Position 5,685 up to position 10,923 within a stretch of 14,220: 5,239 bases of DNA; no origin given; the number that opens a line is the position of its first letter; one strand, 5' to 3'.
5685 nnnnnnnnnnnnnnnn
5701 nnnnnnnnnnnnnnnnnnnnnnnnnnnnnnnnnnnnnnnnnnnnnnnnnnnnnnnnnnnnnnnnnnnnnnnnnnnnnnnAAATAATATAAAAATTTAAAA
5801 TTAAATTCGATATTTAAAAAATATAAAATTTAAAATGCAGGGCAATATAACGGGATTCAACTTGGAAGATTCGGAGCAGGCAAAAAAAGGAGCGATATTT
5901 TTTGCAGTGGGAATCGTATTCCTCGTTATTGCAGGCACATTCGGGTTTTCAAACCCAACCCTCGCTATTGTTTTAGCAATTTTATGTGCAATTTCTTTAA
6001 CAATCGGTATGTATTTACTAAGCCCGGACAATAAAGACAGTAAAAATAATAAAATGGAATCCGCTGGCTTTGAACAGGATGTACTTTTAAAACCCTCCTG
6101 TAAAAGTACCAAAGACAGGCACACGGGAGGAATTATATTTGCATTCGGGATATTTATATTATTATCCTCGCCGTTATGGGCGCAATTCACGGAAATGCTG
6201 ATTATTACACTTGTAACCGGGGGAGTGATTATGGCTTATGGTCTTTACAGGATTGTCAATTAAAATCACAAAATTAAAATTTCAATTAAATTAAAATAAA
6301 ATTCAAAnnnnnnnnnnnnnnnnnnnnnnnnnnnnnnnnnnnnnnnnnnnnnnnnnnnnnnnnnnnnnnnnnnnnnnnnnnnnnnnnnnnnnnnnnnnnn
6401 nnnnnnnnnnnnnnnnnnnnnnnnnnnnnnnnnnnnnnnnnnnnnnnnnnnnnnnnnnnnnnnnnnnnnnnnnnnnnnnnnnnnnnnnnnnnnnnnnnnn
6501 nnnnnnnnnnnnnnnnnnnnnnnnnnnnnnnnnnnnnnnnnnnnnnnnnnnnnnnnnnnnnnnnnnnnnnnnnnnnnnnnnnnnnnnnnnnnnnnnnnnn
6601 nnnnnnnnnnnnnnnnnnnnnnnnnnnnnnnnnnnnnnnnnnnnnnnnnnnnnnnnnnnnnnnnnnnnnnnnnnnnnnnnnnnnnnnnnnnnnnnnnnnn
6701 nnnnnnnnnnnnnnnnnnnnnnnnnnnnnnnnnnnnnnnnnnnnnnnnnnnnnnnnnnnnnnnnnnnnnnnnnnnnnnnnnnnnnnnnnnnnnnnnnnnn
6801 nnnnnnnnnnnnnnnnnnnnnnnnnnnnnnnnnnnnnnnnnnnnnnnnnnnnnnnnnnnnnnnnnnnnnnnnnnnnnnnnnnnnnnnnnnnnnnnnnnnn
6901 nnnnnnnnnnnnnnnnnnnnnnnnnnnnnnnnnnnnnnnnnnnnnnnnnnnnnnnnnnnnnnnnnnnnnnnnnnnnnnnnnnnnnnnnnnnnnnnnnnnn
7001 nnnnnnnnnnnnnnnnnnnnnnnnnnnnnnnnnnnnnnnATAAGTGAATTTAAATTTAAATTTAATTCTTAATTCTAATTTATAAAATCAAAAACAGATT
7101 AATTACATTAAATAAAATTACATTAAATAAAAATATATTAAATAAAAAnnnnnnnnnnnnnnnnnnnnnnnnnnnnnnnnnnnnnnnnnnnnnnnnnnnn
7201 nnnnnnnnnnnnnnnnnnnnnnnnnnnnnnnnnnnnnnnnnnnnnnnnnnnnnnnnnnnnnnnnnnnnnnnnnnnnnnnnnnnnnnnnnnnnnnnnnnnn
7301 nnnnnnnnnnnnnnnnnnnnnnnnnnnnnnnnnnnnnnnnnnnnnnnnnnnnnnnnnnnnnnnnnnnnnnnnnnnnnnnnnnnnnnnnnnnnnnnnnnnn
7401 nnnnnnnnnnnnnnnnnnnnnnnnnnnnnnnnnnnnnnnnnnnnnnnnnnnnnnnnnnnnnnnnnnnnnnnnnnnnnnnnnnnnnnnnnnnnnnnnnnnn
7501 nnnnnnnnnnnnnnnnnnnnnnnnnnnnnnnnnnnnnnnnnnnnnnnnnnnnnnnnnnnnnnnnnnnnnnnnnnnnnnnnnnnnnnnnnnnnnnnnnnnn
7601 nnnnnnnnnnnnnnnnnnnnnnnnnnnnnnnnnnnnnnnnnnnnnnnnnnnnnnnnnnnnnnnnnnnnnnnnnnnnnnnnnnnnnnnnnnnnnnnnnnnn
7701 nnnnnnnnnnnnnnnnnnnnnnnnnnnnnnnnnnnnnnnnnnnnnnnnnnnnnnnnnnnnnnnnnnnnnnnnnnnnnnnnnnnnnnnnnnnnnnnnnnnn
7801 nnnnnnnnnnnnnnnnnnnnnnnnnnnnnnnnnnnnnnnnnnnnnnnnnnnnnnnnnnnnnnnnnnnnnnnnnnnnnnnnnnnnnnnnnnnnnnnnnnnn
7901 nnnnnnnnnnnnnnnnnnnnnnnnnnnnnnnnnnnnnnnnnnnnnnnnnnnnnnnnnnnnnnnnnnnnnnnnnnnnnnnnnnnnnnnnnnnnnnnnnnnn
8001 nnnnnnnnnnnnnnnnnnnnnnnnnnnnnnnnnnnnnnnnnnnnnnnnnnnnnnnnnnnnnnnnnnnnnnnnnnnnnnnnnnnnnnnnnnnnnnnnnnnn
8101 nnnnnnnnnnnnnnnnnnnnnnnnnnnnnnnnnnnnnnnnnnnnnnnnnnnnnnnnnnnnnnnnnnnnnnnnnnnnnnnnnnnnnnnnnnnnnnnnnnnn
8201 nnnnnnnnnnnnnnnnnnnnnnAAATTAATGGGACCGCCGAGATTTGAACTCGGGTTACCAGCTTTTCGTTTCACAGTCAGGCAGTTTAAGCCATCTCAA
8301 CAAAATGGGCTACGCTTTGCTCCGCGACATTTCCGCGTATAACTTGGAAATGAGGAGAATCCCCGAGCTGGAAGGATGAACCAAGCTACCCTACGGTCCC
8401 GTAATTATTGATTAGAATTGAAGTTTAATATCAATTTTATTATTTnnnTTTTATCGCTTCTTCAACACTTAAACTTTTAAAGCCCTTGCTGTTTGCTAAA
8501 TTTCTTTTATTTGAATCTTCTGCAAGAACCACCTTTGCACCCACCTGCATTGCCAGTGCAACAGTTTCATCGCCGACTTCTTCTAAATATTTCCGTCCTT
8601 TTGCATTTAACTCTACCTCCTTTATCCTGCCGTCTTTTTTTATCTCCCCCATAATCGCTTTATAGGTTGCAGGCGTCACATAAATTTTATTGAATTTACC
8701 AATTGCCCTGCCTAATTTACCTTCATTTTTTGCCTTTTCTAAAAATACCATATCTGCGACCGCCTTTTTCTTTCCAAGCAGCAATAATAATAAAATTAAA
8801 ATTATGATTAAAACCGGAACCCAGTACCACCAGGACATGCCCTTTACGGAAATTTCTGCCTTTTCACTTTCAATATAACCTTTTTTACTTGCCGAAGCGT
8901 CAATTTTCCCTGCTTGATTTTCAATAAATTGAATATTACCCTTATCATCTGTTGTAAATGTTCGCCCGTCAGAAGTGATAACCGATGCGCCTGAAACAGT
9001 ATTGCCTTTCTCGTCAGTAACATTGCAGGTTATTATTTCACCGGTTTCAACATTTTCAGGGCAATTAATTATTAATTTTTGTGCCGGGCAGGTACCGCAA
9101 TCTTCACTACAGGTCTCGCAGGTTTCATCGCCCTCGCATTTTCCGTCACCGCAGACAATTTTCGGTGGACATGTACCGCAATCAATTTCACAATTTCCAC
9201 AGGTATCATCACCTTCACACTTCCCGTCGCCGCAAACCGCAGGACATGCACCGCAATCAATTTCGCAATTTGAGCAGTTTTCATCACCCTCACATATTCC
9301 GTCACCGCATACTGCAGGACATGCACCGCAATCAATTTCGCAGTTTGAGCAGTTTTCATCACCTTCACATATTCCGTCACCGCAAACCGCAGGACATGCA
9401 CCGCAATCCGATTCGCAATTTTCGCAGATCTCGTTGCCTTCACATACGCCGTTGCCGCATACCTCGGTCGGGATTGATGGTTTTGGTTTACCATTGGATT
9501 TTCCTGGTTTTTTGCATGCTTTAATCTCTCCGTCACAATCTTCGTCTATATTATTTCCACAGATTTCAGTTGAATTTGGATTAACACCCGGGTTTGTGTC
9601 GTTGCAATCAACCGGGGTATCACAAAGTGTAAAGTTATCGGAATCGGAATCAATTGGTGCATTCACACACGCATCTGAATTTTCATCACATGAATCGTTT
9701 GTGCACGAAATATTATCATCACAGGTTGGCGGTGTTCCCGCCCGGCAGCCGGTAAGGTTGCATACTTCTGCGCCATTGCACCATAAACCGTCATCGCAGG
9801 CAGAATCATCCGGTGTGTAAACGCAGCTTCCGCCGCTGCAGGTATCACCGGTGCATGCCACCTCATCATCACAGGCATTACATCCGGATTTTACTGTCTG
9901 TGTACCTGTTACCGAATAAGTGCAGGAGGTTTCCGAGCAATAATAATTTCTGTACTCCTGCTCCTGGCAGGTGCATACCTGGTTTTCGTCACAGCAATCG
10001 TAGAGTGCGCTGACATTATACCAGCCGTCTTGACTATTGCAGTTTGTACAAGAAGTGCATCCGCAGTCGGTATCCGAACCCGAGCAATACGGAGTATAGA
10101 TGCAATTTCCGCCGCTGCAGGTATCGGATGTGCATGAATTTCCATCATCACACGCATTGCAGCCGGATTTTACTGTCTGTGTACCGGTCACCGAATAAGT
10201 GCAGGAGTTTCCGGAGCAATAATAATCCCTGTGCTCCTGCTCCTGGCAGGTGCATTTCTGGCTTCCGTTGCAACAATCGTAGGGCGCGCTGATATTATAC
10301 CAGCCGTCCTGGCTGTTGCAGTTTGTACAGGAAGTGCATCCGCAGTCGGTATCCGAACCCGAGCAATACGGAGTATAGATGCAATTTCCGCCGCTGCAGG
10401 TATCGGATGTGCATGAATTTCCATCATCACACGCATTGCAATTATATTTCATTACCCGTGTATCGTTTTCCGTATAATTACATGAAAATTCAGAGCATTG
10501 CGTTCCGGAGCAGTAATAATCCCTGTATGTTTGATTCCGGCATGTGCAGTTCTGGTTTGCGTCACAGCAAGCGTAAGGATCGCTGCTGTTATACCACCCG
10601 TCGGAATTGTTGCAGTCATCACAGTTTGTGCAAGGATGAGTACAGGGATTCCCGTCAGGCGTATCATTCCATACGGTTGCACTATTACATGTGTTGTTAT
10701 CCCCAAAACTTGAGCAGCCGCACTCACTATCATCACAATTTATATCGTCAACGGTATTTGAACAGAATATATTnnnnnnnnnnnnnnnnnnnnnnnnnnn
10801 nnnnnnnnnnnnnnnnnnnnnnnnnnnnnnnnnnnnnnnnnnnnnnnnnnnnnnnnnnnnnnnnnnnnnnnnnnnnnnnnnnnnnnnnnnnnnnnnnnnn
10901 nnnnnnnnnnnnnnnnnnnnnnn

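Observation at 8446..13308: A 1620-aa mosaic surface protein: beta-helix repeats, three kinds of Cys-rich tandem modules, an Ig-like domain, a TM anchor and a cytoplasmic tail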

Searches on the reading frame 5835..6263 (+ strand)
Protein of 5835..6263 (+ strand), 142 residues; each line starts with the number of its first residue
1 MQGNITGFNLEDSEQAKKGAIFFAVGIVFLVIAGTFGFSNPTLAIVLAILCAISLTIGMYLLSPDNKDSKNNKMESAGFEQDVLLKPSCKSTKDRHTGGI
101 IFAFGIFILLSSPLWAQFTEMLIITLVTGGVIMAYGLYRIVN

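Call 13: search_protein_families(library=pfam, proteins=[window:5835-6263:+], max_evalue=0.01)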
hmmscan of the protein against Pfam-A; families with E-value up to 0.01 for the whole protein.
window:5835-6263:+ (142 aa): 0 families

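Call 17: search_protein_families(library=ncbifam, proteins=[window:5835-6263:+], max_evalue=1)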
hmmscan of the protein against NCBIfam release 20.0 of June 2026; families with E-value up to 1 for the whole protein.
window:5835-6263:+ (142 aa): 6 families
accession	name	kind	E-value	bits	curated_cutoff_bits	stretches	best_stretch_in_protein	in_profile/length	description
NF010287.0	PRK13727.1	equivalog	0.00056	19.9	105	1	19-57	16-53/82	type-F conjugative transfer system pilin chaperone TraQ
TIGR02741.1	TraQ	equivalog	0.0028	17.8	111.6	1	18-57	14-52/93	type-F conjugative transfer system pilin chaperone TraQ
NF047986.1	C_WD1278_WD0630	domain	0.0032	17.6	27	1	20-66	10-56/64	TomO hydrophobic C-terminal domain-containing protein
TIGR04104.1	cxxc_20_cxxc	subfamily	0.027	14.8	45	0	15-57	41-83/93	TIGR04104 family putative zinc finger protein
TIGR01218.1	Gpos_tandem_5TM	subfamily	0.057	13.2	35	1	36-134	89-188/208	tandem five-TM protein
TIGR04391.1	CcmD_alt_fam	subfamily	0.91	9.6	24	1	46-62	3-19/36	CcmD family protein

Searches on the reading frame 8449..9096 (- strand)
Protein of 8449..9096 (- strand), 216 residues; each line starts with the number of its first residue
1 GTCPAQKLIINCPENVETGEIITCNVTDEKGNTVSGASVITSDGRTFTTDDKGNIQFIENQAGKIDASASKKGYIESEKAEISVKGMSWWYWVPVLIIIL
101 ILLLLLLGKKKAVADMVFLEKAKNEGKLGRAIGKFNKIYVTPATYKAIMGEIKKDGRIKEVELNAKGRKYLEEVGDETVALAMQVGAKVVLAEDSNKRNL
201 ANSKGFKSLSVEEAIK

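Call 15: find_related_loci(query=window:8449-9096:-, collection=genome_contigs, flank=10000)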
Query window:8449-9096:- (216 aa) in genome_contigs; peptide patterns used: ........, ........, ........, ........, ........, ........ (x = any residue, [..] = any of these).
75 stretches matched a pattern, but none encodes a relative of the query by tblastn (E <= 1e-3).

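Call 23: find_homologous_proteins(query=window:8449-9096:-, max_evalue=0.001)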
Query window:8449-9096:-: 635 candidates shared short words with the query, none scored E <= 0.001.

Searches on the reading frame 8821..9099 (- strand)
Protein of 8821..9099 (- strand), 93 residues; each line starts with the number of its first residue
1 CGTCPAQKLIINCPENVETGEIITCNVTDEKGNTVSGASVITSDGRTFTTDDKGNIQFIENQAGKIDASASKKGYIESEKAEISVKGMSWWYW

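Call 12: search_protein_families(library=pfam, proteins=[window:8821-9099:-], max_evalue=10)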
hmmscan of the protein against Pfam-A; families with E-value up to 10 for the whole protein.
seq(93 aa): 5 families
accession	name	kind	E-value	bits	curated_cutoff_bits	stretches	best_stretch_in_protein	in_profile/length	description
PF13620.12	CarboxypepD_reg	-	2.7e-07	31.2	32.3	1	23-85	2-69/82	Carboxypeptidase regulatory-like domain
PF13715.12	CarbopepD_reg_2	-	0.0023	18.4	32.2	1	26-80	4-60/88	CarboxypepD_reg-like domain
PF24107.1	DUF7382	-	0.0097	16.2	27.4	1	14-45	12-44/65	Domain of unknown function (DUF7382)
PF12985.13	DUF3869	-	0.018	15.7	24.5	1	22-79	7-64/85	Domain of unknown function (DUF3869)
PF02369.22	Big_1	-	0.045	14.3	34.9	1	22-57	20-63/93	Bacterial Ig-like domain (group 1)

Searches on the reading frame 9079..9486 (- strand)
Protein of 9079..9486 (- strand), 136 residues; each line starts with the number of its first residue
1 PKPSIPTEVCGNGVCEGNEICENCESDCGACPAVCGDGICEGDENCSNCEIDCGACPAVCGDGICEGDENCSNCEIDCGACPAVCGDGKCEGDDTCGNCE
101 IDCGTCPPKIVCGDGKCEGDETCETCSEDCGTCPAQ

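Call 12: search_protein_families(library=pfam, proteins=[window:9079-9486:-], max_evalue=10)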
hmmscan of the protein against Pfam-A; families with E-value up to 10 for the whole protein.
seq(136 aa): 0 families

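Call 72: search_protein_families(library=ncbifam, proteins=[window:9079-9486:-], max_evalue=1)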
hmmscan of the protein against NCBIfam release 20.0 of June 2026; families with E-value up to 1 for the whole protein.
seq(136 aa): 0 families

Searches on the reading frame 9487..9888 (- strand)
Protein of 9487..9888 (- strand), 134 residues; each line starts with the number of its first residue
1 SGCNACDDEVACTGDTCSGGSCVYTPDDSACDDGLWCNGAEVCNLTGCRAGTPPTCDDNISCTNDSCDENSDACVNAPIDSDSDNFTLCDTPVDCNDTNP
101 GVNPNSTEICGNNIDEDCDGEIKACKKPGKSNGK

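Call 12: search_protein_families(library=pfam, proteins=[window:9487-9888:-], max_evalue=10)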
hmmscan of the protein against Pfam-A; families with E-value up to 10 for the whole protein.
seq(134 aa): 2 families
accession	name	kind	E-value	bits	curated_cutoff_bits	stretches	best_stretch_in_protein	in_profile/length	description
PF11617.13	Cu-binding_MopE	-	2e-09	37.9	27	1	94-122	1-28/30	Putative metal-binding motif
PF00526.23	Dicty_CTDC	-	0.028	14.7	27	2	55-79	1-24/24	Dictyostelium (slime mold) repeat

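Call 72: search_protein_families(library=ncbifam, proteins=[window:9487-9888:-], max_evalue=1)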
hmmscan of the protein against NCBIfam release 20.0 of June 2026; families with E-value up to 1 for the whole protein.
seq(134 aa): 0 families

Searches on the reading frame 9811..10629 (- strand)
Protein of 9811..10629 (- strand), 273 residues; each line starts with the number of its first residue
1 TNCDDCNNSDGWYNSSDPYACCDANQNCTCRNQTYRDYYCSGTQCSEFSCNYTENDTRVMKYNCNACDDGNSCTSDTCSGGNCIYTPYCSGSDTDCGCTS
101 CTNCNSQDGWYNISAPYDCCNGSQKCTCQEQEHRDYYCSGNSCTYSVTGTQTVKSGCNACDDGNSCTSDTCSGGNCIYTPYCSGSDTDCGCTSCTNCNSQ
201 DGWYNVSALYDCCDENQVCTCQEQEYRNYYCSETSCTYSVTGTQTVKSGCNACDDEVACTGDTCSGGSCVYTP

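Call 52: find_homologous_proteins(query=window:9811-10629:-, max_evalue=0.001)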
Query seq(273 aa) (273 aa): 12 proteins with E <= 0.001 among 420 candidates.
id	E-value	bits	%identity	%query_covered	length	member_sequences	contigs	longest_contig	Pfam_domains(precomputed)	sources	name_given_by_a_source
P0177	1.1e-28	119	49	63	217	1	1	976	-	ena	-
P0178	4.9e-28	116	33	91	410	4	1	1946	-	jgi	-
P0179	6.6e-24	103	63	34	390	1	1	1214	-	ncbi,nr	ncbi:MAG: hypothetical protein KAU95_04515, partial [Candidatus Aenigmarchaeota archaeon]|nr:hypothe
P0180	1.1e-18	86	53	34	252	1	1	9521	PF05901.17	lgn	-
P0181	1.4e-18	85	54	34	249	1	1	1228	-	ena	-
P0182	1.7e-17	82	55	34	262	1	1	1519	PF05901.17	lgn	-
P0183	6.3e-14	70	35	92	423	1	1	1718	-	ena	-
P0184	6.8e-14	70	43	60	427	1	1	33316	-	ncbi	-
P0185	1.6e-10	59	49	30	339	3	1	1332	PF13715.13,PF13620.13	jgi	-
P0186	4.6e-6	44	51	15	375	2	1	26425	PF07705.18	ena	-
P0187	2.5e-5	42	49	20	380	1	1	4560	PF07705.18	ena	-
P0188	2.6e-5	42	42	33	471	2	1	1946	-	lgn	-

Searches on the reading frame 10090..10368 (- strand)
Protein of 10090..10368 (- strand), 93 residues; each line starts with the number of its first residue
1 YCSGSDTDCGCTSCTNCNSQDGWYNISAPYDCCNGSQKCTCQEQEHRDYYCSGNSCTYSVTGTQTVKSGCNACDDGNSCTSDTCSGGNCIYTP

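Call 62: predict_structure(alignment_id=A3)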
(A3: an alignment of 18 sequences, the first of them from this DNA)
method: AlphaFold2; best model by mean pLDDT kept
length: 93 residues; sequences in the alignment: 18
mean_pLDDT: 78.3   pTM: 0.59
mean pLDDT of the five models: 78.3, 77.9, 72.0, 70.7, 69.3
residues with pLDDT >= 90: 32; 70-90: 36; 50-70: 14; < 50: 11
segments of 3 or more residues with pLDDT < 50: 1-3, 5-11
pLDDT, mean of each block of 10 residues (from residue 1): 45 66 95 88 94 84 95 66 75 67
secondary structure, 60 per line:
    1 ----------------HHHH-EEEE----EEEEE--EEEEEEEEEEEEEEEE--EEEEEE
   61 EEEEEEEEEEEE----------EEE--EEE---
elements in order: H17-20 E22-25 E30-34 E37-52 E55-72 E83-85 E88-90

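Call 72: search_protein_families(library=ncbifam, proteins=[window:10090-10368:-], max_evalue=1)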
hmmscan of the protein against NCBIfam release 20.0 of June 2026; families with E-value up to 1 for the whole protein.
seq(93 aa): 0 families

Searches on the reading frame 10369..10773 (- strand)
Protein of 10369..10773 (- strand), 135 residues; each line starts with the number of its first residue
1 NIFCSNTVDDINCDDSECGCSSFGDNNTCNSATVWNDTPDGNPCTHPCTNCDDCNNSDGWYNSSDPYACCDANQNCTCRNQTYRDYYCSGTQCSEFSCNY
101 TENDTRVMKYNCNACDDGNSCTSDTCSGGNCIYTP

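Call 12: search_protein_families(library=pfam, proteins=[window:10369-10773:-], max_evalue=10)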
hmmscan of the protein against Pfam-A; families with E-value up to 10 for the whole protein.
seq(135 aa): 1 family
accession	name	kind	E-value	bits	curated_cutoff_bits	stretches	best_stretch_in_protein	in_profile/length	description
PF00526.23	Dicty_CTDC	-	0.00027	21.1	27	1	115-135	2-23/24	Dictyostelium (slime mold) repeat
